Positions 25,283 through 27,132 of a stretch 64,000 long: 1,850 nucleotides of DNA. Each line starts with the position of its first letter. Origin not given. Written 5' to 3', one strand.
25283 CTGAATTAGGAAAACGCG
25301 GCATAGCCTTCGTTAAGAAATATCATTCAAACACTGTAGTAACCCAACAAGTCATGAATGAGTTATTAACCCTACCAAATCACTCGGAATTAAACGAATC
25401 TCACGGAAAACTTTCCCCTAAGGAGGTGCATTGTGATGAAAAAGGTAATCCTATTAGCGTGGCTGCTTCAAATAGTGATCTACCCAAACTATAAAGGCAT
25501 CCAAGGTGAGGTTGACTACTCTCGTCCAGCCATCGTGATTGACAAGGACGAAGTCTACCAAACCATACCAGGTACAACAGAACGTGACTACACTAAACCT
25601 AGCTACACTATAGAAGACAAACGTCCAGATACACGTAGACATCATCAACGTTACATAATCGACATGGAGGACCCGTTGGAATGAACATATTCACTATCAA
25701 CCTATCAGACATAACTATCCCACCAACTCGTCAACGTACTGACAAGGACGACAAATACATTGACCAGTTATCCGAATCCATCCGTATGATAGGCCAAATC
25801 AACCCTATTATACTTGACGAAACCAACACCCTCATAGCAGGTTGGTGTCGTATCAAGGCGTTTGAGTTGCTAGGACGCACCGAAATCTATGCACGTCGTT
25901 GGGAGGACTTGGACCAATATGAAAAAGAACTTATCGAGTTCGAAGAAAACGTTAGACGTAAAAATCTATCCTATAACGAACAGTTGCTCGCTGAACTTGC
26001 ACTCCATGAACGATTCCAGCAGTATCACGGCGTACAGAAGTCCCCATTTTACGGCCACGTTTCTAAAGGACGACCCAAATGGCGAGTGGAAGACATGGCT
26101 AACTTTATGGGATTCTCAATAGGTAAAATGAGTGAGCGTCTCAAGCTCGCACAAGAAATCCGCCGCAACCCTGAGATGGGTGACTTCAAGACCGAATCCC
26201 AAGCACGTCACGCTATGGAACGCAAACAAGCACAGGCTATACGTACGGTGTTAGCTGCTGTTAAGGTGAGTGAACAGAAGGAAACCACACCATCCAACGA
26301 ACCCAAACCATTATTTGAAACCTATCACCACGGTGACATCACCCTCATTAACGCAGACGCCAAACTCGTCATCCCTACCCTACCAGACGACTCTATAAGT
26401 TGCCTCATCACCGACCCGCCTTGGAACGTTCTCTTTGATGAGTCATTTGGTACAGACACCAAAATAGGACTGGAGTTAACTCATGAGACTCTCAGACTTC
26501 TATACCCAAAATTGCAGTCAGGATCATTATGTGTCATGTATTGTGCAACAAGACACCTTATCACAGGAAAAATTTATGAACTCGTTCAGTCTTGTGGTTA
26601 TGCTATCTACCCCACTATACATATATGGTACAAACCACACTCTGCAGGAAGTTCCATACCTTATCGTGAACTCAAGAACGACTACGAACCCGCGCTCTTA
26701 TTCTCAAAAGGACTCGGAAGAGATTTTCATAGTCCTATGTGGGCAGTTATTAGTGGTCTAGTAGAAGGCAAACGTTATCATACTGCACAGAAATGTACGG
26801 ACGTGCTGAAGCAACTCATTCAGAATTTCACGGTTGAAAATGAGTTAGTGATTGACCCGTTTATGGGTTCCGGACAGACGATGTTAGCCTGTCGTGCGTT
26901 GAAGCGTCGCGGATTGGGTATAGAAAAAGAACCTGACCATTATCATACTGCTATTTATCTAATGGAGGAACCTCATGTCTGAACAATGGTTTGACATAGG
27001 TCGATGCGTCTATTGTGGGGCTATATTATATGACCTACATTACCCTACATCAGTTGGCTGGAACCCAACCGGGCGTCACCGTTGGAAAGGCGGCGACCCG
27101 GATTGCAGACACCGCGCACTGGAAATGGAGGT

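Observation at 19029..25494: Phage-borne biosynthetic-looking cluster with two radical SAM enzymes, an AsnB-like amidotransferase, an RmlD-like reductase, a methyltransferase and glycosyltransferases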

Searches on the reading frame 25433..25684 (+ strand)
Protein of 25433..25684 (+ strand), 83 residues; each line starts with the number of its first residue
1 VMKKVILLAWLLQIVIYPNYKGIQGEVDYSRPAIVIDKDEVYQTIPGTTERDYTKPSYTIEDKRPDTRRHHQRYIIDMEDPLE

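Call 80: search_protein_families(library=pfam, proteins=[window:25433-25684:+], max_evalue=0.01)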
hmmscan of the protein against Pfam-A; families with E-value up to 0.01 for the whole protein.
window:25433-25684:+ (83 aa): 0 families

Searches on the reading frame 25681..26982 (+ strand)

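Call 3: search_protein_families(library=pfam, proteins=[window:25681-26982:+], max_evalue=0.01)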
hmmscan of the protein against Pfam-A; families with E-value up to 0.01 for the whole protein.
window:25681-26982:+ (433 aa): 2 families
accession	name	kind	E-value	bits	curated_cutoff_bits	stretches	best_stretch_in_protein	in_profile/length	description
PF01555.25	N6_N4_Mtase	-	1.9e-21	77.5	26.7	2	364-424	159-219/221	DNA methylase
PF02195.25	ParB_N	-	0.00053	20.4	26.3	1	4-86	4-92/95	ParB N-terminal domain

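Call 4: search_protein_families(library=ncbifam, proteins=[window:25681-26982:+], max_evalue=0.01)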
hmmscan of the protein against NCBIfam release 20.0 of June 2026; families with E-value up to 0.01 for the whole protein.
window:25681-26982:+ (433 aa): 8 families
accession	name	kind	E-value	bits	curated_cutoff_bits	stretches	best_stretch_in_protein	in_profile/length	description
NF010253.0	PRK13699.1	subfamily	1.8e-16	60.5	244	1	223-424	5-200/226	DNA methyltransferase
NF050803.1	DnaMtaseCcrMCaul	equivalog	1e-11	44.4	830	1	362-424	181-243/350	adenine-specific DNA-methyltransferase CcrM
TIGR04285.1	nucleoid_noc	exception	1.4e-08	34.4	315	1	3-101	2-102/255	nucleoid occlusion protein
NF008572.0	PRK11524.1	equivalog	2.7e-08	33.3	292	1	365-420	193-248/294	adenine-specific DNA-methyltransferase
TIGR00180.1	parB_part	domain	5.1e-08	32.9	58.45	1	5-114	7-121/186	ParB/RepB/Spo0J family partition protein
TIGR03454.1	partition_RepB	equivalog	0.00018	21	201.5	1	4-105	65-170/325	plasmid partitioning protein RepB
TIGR03734.1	PRTRC_parB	hypoth_equivalog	0.0023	16.5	278.6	1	18-103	8-100/555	PRTRC system ParB family protein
TIGR01177.1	TIGR01177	hypoth_equivalog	0.0059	16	316.55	0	213-290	225-297/330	TIGR01177 family methyltransferase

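Call 7: search_protein_families(library=phrogs, proteins=[window:25681-26982:+], max_evalue=0.001)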
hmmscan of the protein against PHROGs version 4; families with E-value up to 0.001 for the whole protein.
window:25681-26982:+ (433 aa): 19 families
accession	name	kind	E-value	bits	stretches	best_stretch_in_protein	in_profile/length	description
phrog_67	-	other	2.9e-39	136.8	1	136-424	51-339/743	DNA methyltransferase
phrog_498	-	other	4.1e-28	99.3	2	230-423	214-414/633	DNA methyltransferase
phrog_620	-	DNA, RNA and nucleotide metabolism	8.7e-15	56.4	1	1-106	7-111/217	ParB-like partition protein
phrog_3008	-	other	2.2e-13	51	1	367-430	150-213/244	DNA methyltransferase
phrog_3264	-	DNA, RNA and nucleotide metabolism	1.8e-12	48.6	1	3-122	49-170/337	ParB-like partition protein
phrog_18293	-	other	4e-12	47.1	1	364-426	43-105/119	methyltransferase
phrog_4715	-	DNA, RNA and nucleotide metabolism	1.5e-11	44.4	1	2-161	146-306/630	ParB-like partition protein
phrog_12047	-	DNA, RNA and nucleotide metabolism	2.1e-11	44.9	1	6-146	3-147/301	ParB-like partition nuclease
phrog_940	-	DNA, RNA and nucleotide metabolism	4.9e-10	40.2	1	3-207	6-172/388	nuclease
phrog_15396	-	DNA, RNA and nucleotide metabolism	1.2e-09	39.4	1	18-106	19-107/258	ParB-like partition nuclease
phrog_6952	-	other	6.9e-09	36.8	1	367-424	114-171/181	DNA methyltransferase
phrog_8769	-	other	1.5e-08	35.3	1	379-425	4-50/71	methyltransferase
phrog_6025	-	other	3.6e-08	34.2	1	213-322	5-114/192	DNA methyltransferase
phrog_23085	-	unknown function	5.8e-08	33.5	1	367-422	44-99/138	-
phrog_16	-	DNA, RNA and nucleotide metabolism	6.2e-08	32.3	1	269-430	838-912/986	DNA helicase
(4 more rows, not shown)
